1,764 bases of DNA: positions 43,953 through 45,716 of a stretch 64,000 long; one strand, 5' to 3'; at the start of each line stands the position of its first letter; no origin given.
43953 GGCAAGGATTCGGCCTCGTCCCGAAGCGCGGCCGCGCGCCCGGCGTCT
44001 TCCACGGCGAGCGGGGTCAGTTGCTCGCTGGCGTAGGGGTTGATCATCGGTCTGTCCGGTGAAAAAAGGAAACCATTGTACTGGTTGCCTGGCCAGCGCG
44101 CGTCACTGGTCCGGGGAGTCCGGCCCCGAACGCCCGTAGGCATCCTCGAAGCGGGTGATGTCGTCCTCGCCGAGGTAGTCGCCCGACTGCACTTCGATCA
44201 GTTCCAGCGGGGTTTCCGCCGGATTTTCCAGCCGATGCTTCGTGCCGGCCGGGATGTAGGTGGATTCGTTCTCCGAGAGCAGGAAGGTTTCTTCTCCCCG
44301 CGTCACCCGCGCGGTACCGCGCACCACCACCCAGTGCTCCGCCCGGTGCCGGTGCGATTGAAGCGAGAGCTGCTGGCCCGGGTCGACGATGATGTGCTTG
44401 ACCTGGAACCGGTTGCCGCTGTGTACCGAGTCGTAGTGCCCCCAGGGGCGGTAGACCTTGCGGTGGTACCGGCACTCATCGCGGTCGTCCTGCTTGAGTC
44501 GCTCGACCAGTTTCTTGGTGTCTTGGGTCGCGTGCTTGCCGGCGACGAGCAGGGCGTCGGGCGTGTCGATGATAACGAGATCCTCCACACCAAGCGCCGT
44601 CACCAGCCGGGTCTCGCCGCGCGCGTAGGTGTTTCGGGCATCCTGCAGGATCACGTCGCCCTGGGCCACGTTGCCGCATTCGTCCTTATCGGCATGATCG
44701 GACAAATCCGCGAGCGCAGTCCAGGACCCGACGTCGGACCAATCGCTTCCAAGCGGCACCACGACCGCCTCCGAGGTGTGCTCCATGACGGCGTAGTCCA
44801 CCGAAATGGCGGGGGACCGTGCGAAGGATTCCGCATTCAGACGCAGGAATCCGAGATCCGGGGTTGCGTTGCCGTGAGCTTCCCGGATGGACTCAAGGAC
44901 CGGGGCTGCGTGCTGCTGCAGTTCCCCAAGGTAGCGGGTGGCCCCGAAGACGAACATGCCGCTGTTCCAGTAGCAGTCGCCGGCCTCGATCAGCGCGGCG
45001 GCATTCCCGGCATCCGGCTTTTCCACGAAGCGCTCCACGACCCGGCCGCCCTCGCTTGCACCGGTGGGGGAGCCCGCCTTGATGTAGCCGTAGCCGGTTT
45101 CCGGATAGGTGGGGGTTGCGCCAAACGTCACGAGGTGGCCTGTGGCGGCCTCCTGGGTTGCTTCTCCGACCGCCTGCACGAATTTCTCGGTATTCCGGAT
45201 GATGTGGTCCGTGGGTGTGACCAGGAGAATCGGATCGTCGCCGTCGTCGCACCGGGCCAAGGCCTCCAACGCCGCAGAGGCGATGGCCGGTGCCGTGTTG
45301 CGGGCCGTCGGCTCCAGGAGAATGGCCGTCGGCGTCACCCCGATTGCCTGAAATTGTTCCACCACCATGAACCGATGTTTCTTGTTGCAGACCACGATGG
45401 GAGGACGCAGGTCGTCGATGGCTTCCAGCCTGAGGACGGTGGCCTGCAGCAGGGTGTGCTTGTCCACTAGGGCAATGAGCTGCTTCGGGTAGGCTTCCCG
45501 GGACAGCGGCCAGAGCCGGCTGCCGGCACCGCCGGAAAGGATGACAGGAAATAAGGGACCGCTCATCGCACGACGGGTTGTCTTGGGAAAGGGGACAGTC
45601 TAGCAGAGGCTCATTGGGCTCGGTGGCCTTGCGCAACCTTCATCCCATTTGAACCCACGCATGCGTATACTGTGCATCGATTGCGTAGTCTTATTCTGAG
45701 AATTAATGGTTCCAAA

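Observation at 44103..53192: Gene set for a putative periplasmic protein O-mannosylation-like pathway in a Gram-negative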

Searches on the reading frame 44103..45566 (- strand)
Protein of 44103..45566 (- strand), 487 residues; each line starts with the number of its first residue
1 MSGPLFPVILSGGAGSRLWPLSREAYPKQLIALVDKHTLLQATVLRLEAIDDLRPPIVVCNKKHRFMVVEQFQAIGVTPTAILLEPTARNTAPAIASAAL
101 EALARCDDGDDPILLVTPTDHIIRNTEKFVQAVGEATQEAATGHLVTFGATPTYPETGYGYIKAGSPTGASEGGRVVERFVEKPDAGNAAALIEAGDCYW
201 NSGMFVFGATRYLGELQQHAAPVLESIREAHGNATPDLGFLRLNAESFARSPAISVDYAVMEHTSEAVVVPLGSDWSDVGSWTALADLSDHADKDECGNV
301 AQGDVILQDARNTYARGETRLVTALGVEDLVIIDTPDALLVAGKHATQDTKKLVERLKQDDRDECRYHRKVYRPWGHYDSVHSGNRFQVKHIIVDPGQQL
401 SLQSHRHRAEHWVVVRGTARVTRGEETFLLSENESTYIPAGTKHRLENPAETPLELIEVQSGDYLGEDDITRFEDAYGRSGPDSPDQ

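Call 3: search_protein_families(library=pfam, proteins=[window:44103-45566:-], max_evalue=0.01)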
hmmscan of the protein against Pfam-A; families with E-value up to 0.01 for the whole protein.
window:44103-45566:- (487 aa): 7 families
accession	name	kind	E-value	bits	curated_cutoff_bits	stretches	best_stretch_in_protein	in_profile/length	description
PF01050.24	MannoseP_isomer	-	4.1e-55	185.4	23.6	1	361-475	2-116/116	Mannose-6-phosphate isomerase C-terminal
PF00483.29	NTP_transferase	-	1.3e-50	172.7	21.2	1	7-292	2-242/245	Nucleotidyl transferase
PF22640.1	ManC_GMP_beta-helix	-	6.9e-14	51.9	27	1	303-357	1-55/55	MannoseP isomerase/GMP-like beta-helix domain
PF07883.17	Cupin_2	-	2.6e-13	49.9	27.2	1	392-459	3-69/70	Cupin domain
PF12804.13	NTP_transf_3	-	4.5e-06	27.4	27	1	8-137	2-111/160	MobA-like NTP transferase domain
PF02311.25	AraC_binding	-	0.0037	17.4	21.1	1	404-455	18-70/135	AraC-like ligand binding domain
PF12852.13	Cupin_6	-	0.0086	16.3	26.7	0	409-460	35-88/183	Cupin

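Call 5: search_protein_families(library=ncbifam, proteins=[window:44103-45566:-], max_evalue=0.01)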
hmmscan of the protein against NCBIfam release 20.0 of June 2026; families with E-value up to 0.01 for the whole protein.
window:44103-45566:- (487 aa): 4 families
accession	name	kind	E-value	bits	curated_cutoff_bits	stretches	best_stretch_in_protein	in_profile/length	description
TIGR01479.1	GMP_PMI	equivalog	1e-197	657.6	372.95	1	5-479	1-467/467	mannose-1-phosphate guanylyltransferase/mannose-6-phosphate isomerase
NF012004.0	PRK15460.1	equivalog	7.8e-170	565.6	859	1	5-479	6-477/478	mannose-1-phosphate guanyltransferase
TIGR03992.1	Arch_glmU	subfamily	0.0001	21.3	292.1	1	8-196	4-164/393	bifunctional sugar-1-phosphate nucleotidylyltransferase/acetyltransferase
TIGR03214.2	ura-cupin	equivalog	0.0068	15.9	200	0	383-458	43-120/249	(S)-ureidoglycine aminohydrolase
